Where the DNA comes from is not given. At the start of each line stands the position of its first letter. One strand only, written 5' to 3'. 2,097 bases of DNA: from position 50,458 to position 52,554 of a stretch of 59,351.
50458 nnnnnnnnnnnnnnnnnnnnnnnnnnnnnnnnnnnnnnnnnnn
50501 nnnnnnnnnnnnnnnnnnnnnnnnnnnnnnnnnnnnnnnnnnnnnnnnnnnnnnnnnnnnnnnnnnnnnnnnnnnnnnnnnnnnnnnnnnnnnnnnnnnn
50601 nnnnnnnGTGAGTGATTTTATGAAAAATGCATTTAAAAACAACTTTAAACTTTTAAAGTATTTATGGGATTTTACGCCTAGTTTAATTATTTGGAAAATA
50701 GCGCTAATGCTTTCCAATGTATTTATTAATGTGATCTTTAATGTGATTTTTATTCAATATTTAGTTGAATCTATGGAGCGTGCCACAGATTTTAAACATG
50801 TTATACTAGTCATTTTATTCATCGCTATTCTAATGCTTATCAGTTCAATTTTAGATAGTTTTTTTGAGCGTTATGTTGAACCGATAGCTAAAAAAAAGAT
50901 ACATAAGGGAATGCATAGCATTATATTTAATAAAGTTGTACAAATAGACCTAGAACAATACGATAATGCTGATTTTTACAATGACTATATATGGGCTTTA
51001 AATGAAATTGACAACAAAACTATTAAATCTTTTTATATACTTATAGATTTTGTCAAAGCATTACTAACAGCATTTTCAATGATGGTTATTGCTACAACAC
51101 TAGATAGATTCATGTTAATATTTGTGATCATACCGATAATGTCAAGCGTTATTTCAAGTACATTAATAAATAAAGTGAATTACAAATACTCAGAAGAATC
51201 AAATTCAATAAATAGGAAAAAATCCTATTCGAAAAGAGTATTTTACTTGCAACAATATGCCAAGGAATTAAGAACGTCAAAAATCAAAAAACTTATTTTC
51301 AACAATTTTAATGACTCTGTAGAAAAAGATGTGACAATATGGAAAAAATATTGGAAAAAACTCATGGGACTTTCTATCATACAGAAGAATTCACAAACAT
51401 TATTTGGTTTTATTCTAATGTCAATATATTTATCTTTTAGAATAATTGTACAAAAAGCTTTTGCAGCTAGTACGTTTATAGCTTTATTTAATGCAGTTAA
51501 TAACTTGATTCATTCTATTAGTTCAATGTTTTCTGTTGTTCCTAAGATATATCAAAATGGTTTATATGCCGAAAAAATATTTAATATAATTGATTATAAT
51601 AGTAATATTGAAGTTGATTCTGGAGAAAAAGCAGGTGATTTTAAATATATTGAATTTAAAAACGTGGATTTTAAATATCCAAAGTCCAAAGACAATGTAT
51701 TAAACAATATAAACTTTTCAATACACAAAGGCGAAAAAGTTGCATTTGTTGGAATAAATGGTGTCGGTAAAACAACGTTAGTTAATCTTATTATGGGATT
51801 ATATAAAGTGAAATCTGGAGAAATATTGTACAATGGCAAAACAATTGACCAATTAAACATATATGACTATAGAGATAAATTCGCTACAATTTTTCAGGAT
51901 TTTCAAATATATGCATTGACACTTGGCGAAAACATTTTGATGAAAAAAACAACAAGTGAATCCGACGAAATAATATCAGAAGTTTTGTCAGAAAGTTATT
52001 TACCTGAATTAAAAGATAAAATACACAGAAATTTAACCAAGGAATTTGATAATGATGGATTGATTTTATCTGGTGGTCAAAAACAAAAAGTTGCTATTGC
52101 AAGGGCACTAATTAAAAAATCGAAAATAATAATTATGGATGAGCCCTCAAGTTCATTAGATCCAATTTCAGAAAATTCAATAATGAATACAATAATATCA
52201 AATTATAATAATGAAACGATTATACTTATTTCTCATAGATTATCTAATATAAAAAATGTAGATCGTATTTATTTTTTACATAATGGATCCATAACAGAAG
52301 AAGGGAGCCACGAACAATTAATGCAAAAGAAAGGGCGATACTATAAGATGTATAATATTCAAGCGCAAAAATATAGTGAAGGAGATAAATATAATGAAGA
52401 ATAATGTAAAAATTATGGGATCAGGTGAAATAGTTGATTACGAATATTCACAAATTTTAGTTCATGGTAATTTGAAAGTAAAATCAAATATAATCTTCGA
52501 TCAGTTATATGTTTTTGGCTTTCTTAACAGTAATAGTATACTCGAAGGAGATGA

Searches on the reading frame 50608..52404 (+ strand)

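Call 3: search_protein_families(library=ncbifam, proteins=[window:50608-52404:+], max_evalue=0.01)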
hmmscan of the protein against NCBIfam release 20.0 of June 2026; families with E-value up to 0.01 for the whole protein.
window:50608-52404:+ (598 aa): 187 families (the best 25 are shown)
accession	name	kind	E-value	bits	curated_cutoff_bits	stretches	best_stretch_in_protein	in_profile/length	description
TIGR02203.1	MsbA_lipidA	equivalog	5.6e-78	262.8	602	1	14-587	4-571/572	lipid A export permease/ATP-binding protein MsbA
NF008364.0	PRK11160.1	equivalog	3.2e-65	220.8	630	1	81-583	74-573/575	heme ABC transporter ATP-binding protein/permease CydC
TIGR03375.1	type_I_sec_LssB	subfamily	6.9e-63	213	693.1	1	74-575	197-692/696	type I secretion system permease/ATPase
NF008381.0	PRK11176.1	equivalog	3.1e-62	210.8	867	1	13-586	14-580/582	lipid A ABC transporter ATP-binding protein/permease MsbA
TIGR00958.1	3a01208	subfamily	2.2e-61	208.1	874.6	1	13-581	153-710/711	antigen peptide transporter 2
TIGR03797.1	NHLM_micro_ABC2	equivalog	1.2e-60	205.8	709.4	1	30-585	145-685/686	NHLP bacteriocin export ABC transporter permease/ATPase subunit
TIGR02204.1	MsbA_rel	hypoth_equivalog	3.1e-60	204.5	780.4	1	14-585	8-575/576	ABC transporter, permease/ATP-binding protein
NF045513.1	HepA_fam_ABC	equivalog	7.3e-59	199.7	725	1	64-585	93-609/610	heterocyst formation ABC transporter subunit HepA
TIGR03796.1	NHLM_micro_ABC1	equivalog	2.2e-58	198.1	853.3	1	26-581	159-708/710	NHLP family bacteriocin export ABC transporter peptidase/permease/ATPase subunit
NF010178.0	PRK13657.1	equivalog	4.3e-56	190.5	733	1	31-586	22-571/588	glucan ABC transporter ATP-binding protein/ permease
NF052233.1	CphA_assoc_ABC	equivalog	3.8e-53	180.9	880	1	61-592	225-750/766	cyanophycin metabolism-associated ABC transporter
NF008056.1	PRK10790.1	equivalog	3.4e-52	177.8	746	1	263-587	257-577/584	SmdB family multidrug efflux ABC transporter permease/ATP-binding protein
NF008379.0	PRK11174.1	equivalog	4.1e-52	177.6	684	1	321-587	321-586/588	heme ABC transporter permease/ATP-binding protein CydD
TIGR01846.1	type_I_sec_HlyB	subfamily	7.1e-52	176.6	725.55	1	31-586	149-693/694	type I secretion system permease/ATPase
TIGR02857.1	CydD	equivalog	2.1e-50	172.2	435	1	321-555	294-527/529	thiol reductant ABC exporter subunit CydD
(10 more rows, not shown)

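Call 4: search_protein_families(library=pfam, proteins=[window:50608-52404:+], max_evalue=0.01)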
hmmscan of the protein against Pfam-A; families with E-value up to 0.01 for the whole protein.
window:50608-52404:+ (598 aa): 5 families
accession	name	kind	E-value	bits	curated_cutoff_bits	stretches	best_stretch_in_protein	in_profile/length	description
PF00005.33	ABC_tran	-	2e-32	113.1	25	1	365-514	1-136/137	ABC transporter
PF13304.12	AAA_21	-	6.9e-05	23.5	27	1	417-543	175-298/304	AAA domain, putative AbiEii toxin, Type IV TA system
PF02463.25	SMC_N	-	7.8e-05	22.6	40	1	380-555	29-209/220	RecF/RecN/SMC N terminal domain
PF01926.29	MMR_HSR1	-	0.0012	19.4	21.9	0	377-415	1-36/113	50S ribosome-binding GTPase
PF03193.22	RsgA_GTPase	-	0.0021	18.4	30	1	362-406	94-137/174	RsgA GTPase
